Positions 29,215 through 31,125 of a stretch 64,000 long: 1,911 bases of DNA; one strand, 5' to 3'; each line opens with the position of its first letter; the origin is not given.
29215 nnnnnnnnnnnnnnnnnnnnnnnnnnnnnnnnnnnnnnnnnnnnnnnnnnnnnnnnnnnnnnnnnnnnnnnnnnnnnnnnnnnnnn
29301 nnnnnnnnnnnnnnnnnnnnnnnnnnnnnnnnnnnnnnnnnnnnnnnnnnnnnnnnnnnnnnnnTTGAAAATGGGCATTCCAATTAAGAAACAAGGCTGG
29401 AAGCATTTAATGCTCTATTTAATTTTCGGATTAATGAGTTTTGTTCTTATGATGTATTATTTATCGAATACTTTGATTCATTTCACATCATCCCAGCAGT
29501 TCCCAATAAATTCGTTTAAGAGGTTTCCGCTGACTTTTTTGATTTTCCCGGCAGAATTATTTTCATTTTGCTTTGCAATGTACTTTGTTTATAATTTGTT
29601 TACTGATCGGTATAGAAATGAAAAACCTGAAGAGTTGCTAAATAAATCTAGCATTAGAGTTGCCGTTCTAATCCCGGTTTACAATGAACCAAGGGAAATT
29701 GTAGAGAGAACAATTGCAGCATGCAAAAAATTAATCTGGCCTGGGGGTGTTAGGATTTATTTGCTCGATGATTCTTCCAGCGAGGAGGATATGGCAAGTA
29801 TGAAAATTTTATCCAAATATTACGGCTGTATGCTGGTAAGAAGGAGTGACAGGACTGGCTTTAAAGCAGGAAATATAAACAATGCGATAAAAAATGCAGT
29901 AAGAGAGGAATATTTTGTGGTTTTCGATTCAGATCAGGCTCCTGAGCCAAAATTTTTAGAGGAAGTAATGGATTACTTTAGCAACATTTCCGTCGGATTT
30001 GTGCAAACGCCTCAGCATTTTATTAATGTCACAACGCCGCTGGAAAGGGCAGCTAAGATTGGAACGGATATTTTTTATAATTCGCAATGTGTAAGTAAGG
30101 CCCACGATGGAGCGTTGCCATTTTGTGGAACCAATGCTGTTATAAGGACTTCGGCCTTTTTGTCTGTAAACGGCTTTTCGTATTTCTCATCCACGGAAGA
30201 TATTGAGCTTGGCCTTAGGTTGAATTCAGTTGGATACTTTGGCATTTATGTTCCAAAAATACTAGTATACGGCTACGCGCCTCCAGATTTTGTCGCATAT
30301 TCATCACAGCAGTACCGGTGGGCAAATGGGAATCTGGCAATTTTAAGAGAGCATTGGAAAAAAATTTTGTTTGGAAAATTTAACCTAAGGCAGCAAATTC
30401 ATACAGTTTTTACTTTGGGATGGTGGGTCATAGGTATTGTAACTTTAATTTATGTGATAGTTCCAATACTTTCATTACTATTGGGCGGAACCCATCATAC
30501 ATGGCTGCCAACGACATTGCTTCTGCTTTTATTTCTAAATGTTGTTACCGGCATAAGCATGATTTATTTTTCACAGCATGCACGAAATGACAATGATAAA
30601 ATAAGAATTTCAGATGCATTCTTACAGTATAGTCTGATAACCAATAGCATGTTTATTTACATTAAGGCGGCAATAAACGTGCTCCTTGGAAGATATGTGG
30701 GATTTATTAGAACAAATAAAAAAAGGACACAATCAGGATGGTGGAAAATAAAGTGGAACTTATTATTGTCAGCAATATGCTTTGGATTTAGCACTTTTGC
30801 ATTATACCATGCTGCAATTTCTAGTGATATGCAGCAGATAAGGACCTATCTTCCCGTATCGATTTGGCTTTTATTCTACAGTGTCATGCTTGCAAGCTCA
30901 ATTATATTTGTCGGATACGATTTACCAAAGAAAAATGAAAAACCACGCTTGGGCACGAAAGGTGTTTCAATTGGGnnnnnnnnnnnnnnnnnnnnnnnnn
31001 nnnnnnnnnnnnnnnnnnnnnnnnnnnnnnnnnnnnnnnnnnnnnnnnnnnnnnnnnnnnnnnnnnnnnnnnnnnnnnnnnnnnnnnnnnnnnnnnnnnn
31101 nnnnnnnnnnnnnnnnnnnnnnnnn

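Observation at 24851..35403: Candidate archaeal cellulose/beta-glucan synthase operon: GH9-like protein, BcsA-like GT2, polytopic membrane protein, GH8, bitopic protein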

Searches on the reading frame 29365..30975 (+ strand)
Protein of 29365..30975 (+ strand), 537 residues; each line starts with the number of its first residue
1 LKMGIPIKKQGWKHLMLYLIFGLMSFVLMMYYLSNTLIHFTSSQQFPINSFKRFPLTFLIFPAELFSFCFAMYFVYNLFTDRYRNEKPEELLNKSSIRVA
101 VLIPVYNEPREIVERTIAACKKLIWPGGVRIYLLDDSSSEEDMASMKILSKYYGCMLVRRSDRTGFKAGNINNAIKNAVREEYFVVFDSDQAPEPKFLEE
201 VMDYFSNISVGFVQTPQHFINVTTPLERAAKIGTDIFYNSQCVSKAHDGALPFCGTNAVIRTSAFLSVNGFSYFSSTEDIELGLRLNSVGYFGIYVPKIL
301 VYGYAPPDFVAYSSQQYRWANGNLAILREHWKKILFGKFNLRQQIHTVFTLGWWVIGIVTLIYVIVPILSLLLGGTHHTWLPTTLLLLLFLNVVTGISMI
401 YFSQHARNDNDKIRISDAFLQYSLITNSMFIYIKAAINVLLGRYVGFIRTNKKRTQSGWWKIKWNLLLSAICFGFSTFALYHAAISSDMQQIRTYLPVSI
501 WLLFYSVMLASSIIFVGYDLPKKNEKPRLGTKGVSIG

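Call 3: search_protein_families(library=pfam, proteins=[window:29365-30975:+], max_evalue=0.01)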
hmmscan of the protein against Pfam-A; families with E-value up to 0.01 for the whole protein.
window:29365-30975:+ (537 aa): 5 families
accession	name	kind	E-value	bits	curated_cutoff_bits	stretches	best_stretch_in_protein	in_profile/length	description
PF13632.12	Glyco_trans_2_3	-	5.7e-26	92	27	1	183-389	1-192/198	Glycosyl transferase family group 2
PF13641.12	Glyco_tranf_2_3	-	3.6e-21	76.7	27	1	98-322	2-230/230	Glycosyltransferase like family 2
PF00535.33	Glycos_transf_2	-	1.3e-17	64.7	23.3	1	101-265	2-164/168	Glycosyl transferase family 2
PF13506.12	Glyco_transf_21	-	1.2e-05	25.3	21.7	1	167-320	18-173/174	Glycosyl transferase family 21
PF03552.20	Cellulose_synt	-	0.00067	18.7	24.7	1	270-452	416-604/722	Cellulose synthase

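Call 4: search_protein_families(library=ncbifam, proteins=[window:29365-30975:+], max_evalue=0.01)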
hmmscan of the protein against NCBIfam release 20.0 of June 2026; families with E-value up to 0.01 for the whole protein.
window:29365-30975:+ (537 aa): 18 families
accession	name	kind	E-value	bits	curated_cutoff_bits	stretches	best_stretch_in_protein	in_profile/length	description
TIGR03030.1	CelA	equivalog_domain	1.2e-51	175.7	699.1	1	25-532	64-578/714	UDP-forming cellulose synthase catalytic subunit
NF008558.0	PRK11498.1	equivalog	9.2e-37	126.4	992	1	97-392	273-568/872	UDP-forming cellulose synthase catalytic subunit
NF003958.0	PRK05454.2-1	equivalog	1.9e-15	56.1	419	1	24-270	26-296/704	glucans biosynthesis glucosyltransferase MdoH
TIGR03937.1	PgaC_IcaA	equivalog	2e-15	56.7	422.3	1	59-395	6-346/407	poly-beta-1,6-N-acetyl-D-glucosamine synthase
NF003962.0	PRK05454.2-5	equivalog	2.7e-15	56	328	1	22-271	62-325/641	glucans biosynthesis glucosyltransferase MdoH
TIGR03965.1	mycofact_glyco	equivalog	8.9e-15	54.5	280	1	90-333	67-310/467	mycofactocin biosynthesis glycosyltransferase MftF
NF041875.1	EPS_EpsD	equivalog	4.8e-11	42.6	370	1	99-332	1-236/325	exopolysaccharide biosynthesis glycosyltransferase EpsD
NF003956.0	PRK05454.1-3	equivalog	1e-10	40.4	864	1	66-367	106-426/718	glucans biosynthesis glucosyltransferase MdoH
TIGR04242.1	nodulat_NodC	equivalog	4.3e-10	39.1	550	1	89-323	40-284/395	chitooligosaccharide synthase NodC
NF003959.0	PRK05454.2-2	equivalog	4.2e-09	35.3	550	1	77-325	70-342/599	glucans biosynthesis glucosyltransferase MdoH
NF053846.1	glyco_with_XrtP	equivalog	2.5e-07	29.7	520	1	277-447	252-432/440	XrtP-associated glycosyltransferase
NF041865.1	EpsU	equivalog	6.8e-07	28.6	700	1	93-353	35-293/394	exopolysaccharide biosynthesis GT2 family glycosyltransferase EpsU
TIGR03472.1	HpnI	equivalog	2.4e-05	23.3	310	1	166-383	113-331/373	bacteriohopanetetrol glucosamine biosynthesis glycosyltransferase HpnI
NF007986.1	PRK10714.1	equivalog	0.00024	20.2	529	1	98-145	7-55/316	undecaprenyl-phosphate 4-deoxy-4-formamido-L-arabinose transferase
NF047683.1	TeichurnBiosyTuaG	equivalog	0.00036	20.2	400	1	97-239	6-146/252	teichuronic acid biosynthesis protein TuaG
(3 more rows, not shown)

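Call 5: search_solved_structures(query=window:29365-30975:+, max_evalue=0.001, show_alignments=2)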
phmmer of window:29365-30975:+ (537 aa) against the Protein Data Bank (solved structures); distinct sequences matched with E-value up to 0.001: 10.
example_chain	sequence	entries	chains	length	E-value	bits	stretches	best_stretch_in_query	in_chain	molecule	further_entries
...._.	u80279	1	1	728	7e-33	117.3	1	53-374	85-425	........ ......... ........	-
4hg6_A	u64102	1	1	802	8.9e-33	117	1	53-374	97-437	Cellulose Synthase Subunit A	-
4p00_A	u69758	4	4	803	9e-33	117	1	53-374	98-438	Cellulose Synthase A subunit | Cellulose Synthase subunit A | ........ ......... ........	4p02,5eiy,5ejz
7lby_A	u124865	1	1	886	6.4e-29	104.3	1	98-390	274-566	Cellulose synthase catalytic subunit [UDP-forming]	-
9b8v_E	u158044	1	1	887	6.4e-29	104.3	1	98-390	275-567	Cellulose synthase catalytic subunit [UDP-forming]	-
9fmv_A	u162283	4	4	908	6.7e-29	104.2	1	98-390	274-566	Cellulose synthase catalytic subunit [UDP-forming]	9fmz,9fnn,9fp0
2z87_A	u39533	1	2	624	6.2e-08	35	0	85-292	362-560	Chondroitin synthase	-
2z86_A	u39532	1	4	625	6.3e-08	35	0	85-292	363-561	Chondroitin synthase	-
8bz4_A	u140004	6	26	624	0.00077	21.5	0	93-206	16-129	Glycosyltransferase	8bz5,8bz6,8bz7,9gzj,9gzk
8bz8_A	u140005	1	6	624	0.00077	21.5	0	93-206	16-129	Glycosyltransferase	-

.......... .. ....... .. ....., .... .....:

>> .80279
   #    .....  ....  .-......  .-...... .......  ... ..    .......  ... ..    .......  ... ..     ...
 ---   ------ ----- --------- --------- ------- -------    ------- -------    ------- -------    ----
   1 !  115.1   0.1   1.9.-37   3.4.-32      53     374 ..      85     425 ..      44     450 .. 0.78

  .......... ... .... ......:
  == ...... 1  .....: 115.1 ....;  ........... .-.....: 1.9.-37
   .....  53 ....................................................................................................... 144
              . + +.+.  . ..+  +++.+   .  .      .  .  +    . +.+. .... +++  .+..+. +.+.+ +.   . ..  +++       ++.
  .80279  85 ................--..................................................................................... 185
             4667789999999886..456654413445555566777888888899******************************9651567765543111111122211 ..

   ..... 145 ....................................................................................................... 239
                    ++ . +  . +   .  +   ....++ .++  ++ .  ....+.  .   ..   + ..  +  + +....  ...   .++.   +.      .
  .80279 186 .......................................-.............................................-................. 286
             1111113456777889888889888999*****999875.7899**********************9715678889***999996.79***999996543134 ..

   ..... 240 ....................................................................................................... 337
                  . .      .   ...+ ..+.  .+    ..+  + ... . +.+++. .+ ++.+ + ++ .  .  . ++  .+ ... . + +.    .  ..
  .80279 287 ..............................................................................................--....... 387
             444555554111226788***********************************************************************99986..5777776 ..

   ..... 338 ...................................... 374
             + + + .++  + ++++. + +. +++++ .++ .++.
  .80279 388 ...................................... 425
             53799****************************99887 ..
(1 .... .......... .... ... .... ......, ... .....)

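Call 13: find_homologous_proteins(query=window:29365-30975:+, max_evalue=1e-10)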
Query window:29365-30975:+ (537 aa): 198 proteins with E <= 1e-10 among 8000 candidates; the best 120 are listed.
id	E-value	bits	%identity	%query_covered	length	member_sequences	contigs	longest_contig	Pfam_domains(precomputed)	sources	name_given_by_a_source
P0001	0.0e+0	1222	100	100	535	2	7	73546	PF13632.13,PF13641.13,PF00535.33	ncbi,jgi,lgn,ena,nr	ncbi:MAG TPA: cellulose synthase catalytic subunit [Candidatus Nanoarchaeia archaeon]|nr:cellulose s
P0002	8.8e-244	828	68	95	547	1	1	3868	PF13632.13,PF13506.14,PF13641.13,PF00535.33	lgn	-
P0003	2.8e-242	823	70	95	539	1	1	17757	PF13632.13,PF13506.14,PF13641.13,PF00535.33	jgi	-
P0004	5.5e-240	816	68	96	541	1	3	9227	PF13632.13,PF13506.14,PF13641.13,PF00535.33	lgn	-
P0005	2.5e-237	807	63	99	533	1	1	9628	PF13632.13,PF13506.14,PF13641.13,PF00535.33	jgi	jgi:cellulose synthase (UDP-forming)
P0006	2.2e-236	804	66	95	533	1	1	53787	PF13632.13,PF13506.14,PF13641.13,PF03552.21,PF00535.33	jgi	jgi:cellulose synthase/poly-beta-1,6-N-acetylglucosamine synthase-like glycosyltransferase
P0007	3.6e-235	800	65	95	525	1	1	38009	PF13632.13,PF13506.14,PF13641.13,PF00535.33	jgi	jgi:cellulose synthase (UDP-forming)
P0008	1.4e-234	798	66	98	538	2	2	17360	PF13632.13,PF13506.14,PF13641.13,PF03552.21,PF00535.33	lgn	-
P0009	6.0e-234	796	65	96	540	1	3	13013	PF13632.13,PF13506.14,PF13641.13,PF00535.33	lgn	-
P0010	1.7e-233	794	64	97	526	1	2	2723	PF13632.13,PF13506.14,PF13641.13,PF03552.21,PF00535.33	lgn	-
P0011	2.1e-233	794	65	98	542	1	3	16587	PF13632.13,PF13506.14,PF13641.13,PF03552.21,PF00535.33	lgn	-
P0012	1.4e-232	791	65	96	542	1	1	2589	PF13632.13,PF13506.14,PF13641.13,PF03552.21,PF00535.33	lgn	-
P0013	2.4e-232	790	64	96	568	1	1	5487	PF13632.13,PF13506.14,PF13641.13,PF03552.21,PF00535.33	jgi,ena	-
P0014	8.2e-232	789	65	98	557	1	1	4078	PF13632.13,PF13506.14,PF13641.13,PF00535.33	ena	-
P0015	1.7e-231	788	65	96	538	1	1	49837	PF13632.13,PF13506.14,PF13641.13,PF03552.21,PF00535.33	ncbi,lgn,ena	-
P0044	5.6e-220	750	63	95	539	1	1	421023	PF13632.13,PF13506.14,PF13641.13,PF00535.33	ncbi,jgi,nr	ncbi:glycosyltransferase [Candidatus Woesearchaeota archaeon]|nr:MAG: glycosyltransferase [Candidatu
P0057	1.0e-210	719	63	93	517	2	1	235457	PF13632.13,PF13506.14,PF13641.13,PF00535.33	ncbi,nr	ncbi:MAG: glycosyltransferase [Nanoarchaeota archaeon]|nr:glycosyltransferase [Nanoarchaeota archaeo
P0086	4.0e-200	684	56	96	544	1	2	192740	PF13632.13,PF13506.14,PF13641.13,PF00535.33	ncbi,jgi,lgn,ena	jgi:GT2 family glycosyltransferase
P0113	1.7e-46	177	31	73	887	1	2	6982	PF13632.13,PF13506.14,PF13641.13,PF01270.24,PF03552.21,PF00535.33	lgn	-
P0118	3.3e-42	163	31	74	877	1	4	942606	PF13632.13,PF13506.14,PF13641.13,PF02156.22,PF00535.33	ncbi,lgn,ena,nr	ncbi:MAG: glycosyltransferase [Firmicutes bacterium]|nr:glycosyltransferase [Bacillota bacterium]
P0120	4.5e-42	163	32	66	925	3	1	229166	PF13632.13,PF13506.14,PF13641.13,PF01270.24,PF03552.21,PF00535.33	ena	-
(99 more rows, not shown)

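Call 15: find_encoding_contigs(protein=P0044, flank=10000, max_places=2)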
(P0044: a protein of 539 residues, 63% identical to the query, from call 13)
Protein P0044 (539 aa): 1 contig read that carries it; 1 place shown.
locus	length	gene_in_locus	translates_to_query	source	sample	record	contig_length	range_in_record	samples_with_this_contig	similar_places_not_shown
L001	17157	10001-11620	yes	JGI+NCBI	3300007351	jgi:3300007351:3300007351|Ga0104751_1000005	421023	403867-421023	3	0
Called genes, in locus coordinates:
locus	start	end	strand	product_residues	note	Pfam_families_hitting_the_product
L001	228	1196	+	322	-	-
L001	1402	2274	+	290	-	-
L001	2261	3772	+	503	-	-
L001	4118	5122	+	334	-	PF00535:Glycos_transf_2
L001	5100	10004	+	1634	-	-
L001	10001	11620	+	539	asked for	PF00535:Glycos_transf_2, PF13641:Glyco_tranf_2_3, PF13506:Glyco_transf_21 (weak), PF13632:Glyco_trans_2_3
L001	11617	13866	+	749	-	-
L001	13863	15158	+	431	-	PF01270:Glyco_hydro_8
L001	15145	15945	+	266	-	PF00483:NTP_transferase, PF12804:NTP_transf_3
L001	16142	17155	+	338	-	?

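Call 16: find_encoding_contigs(protein=P0057, flank=10000, max_places=2)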
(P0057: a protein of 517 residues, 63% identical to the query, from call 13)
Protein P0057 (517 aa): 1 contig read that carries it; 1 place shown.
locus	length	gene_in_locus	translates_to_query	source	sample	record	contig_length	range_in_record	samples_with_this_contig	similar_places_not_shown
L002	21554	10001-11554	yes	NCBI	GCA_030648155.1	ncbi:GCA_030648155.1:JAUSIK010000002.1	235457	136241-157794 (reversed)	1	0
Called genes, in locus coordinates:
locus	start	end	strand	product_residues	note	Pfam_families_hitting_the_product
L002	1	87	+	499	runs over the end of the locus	-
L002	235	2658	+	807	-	-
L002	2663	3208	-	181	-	PF01202:SKI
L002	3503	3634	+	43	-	-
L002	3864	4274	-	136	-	PF00011:HSP20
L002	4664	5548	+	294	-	PF00535:Glycos_transf_2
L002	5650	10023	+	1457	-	PF04138:GtrA_DPMS_TM, PF02927:CelD_N, PF08308:PEGA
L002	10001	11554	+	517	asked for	PF00535:Glycos_transf_2, PF13641:Glyco_tranf_2_3, PF13506:Glyco_transf_21, PF13632:Glyco_trans_2_3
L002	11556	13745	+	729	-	-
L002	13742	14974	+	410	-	PF01270:Glyco_hydro_8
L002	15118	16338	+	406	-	PF00589:Phage_integrase (weak)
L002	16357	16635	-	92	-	-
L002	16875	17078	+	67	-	-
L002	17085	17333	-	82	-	-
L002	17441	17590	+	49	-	-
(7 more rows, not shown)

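Call 17: find_encoding_contigs(protein=P0086, flank=10000, max_places=2)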
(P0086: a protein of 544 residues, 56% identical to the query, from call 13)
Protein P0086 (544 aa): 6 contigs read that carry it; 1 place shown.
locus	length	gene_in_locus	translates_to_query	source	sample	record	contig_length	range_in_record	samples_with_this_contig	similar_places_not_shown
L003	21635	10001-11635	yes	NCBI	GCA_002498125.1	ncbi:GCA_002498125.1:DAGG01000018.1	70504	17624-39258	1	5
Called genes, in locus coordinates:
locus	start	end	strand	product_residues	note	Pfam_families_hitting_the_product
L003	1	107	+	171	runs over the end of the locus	-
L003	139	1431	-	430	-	PF02403:Seryl_tRNA_N, PF00587:tRNA-synt_2b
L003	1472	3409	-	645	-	PF01841:Transglut_core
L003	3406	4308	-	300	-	-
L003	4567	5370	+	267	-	PF00535:Glycos_transf_2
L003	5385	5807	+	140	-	PF04138:GtrA_DPMS_TM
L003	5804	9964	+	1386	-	PF02927:CelD_N (weak), PF08308:PEGA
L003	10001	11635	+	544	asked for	PF13641:Glyco_tranf_2_3, PF00535:Glycos_transf_2, PF13506:Glyco_transf_21, PF13632:Glyco_trans_2_3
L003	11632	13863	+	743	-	-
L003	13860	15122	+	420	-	PF01270:Glyco_hydro_8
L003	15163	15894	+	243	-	PF00483:NTP_transferase, PF12804:NTP_transf_3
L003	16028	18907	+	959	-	PF02927:CelD_N (weak), PF11617:Cu-binding_MopE (faint), PF00801:PKD (faint), PF18911:PKD_4 (weak)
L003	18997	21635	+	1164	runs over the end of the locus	PF00801:PKD (weak), PF18911:PKD_4 (weak), PF00801:PKD (weak), PF18911:PKD_4 (weak), PF00801:PKD (weak)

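Call 32: find_related_loci(query=A3, collection=genome_contigs, flank=10000)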
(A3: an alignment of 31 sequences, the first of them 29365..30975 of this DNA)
Query A3 (537 aa) in genome_contigs; peptide patterns used: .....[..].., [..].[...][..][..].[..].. (x = any residue, [..] = any of these).
146 stretches matched a pattern; 77 encode a relative of the query (tblastn E <= 1e-3); 77 distinct loci.
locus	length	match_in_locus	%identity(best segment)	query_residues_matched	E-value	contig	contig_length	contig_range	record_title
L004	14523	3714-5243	67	7-516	0e+0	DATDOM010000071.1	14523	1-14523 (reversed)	MAG TPA_asm: Candidatus Nanoarchaeia archaeon isolate SMAG_U7894 k141_3853921, whole genome shotgun sequence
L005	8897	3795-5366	61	7-527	0e+0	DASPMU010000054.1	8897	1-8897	MAG TPA_asm: Alphaproteobacteria bacterium isolate SMAG_U12101 k141_201165, whole genome shotgun sequence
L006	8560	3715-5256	61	3-517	0e+0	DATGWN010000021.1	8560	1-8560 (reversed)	MAG TPA_asm: Acidobacteriota bacterium isolate SMAG_U10583 k141_231488, whole genome shotgun sequence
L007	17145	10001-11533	63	7-517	0e+0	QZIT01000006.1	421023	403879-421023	MAG: Candidatus Woesearchaeota archaeon isolate SURF_58 Ga0104751_1000005, whole genome shotgun sequence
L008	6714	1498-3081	62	7-525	0e+0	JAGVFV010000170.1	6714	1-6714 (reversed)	MAG: archaeon isolate DeMMO2_30 c_000000106450, whole genome shotgun sequence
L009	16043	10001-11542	64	4-517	0e+0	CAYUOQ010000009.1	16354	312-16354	MAG TPA_asm: uncultured Methanosarcinales archaeon isolate SRP269290_co3_865 genome assembly, contig: NODE_3871_length_1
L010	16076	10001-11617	60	7-537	0e+0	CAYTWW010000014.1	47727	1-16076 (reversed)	MAG TPA_asm: uncultured Methanosarcinales archaeon isolate SRP167436_co1_14 genome assembly, contig: NODE_921_length_477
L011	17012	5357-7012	57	3-536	0e+0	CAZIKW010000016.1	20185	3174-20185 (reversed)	MAG TPA_asm: uncultured Methanosarcinales archaeon isolate SRP278252_co1_207 genome assembly, contig: NODE_4438_length_2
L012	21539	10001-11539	60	5-517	0e+0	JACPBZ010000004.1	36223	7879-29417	MAG: Candidatus Woesearchaeota archaeon isolate NC_groundwater_270_Ag_S-0.2um_49_8 S5_GD2017_2_S2_scaffold_645, whole ge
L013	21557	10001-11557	60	2-523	0e+0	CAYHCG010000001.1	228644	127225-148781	MAG TPA_asm: Candidatus Woesearchaeota archaeon isolate ERP119705_co10_239 genome assembly, contig: NODE_9_length_228644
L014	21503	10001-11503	63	16-516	0e+0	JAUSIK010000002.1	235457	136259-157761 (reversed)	MAG: Nanoarchaeota archaeon isolate E14_metabat.bin.238 E14_k141_1620906, whole genome shotgun sequence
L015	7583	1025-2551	59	7-517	0e+0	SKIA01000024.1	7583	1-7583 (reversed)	MAG: Candidatus Woesearchaeota archaeon isolate CSBr16_4 CSBr16-13661, whole genome shotgun sequence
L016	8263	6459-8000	58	2-517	0e+0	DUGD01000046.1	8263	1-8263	MAG TPA_asm: Candidatus Woesearchaeota archaeon isolate UBA10207 contig_63742, whole genome shotgun sequence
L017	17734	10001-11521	60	7-516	0e+0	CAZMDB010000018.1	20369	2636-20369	MAG TPA_asm: uncultured Methanosarcinales archaeon isolate SRP252850_co1_224 genome assembly, contig: NODE_4782_length_2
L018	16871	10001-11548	57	8-525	0e+0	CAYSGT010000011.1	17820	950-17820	MAG TPA_asm: Candidatus Woesearchaeota archaeon isolate SRP050083_co2_415 genome assembly, contig: NODE_2199_length_1782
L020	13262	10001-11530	56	7-516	0e+0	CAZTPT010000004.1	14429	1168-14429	MAG TPA_asm: uncultured Methanosarcinales archaeon isolate SRP216583_co2_73 genome assembly, contig: NODE_3264_length_14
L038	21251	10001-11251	31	58-492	1e-44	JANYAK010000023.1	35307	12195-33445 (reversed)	MAG: Coriobacteriia bacterium isolate GL140_5_metabat_287 GL140_5_k141_3259008, whole genome shotgun sequence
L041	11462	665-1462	33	98-362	4e-43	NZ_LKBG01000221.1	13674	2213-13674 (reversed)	Acidiplasma aeolicum strain VT contig_30, whole genome shotgun sequence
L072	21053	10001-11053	28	99-463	2e-30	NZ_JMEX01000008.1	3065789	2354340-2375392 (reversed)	Rhodococcoides fascians A44A contig67, whole genome shotgun sequence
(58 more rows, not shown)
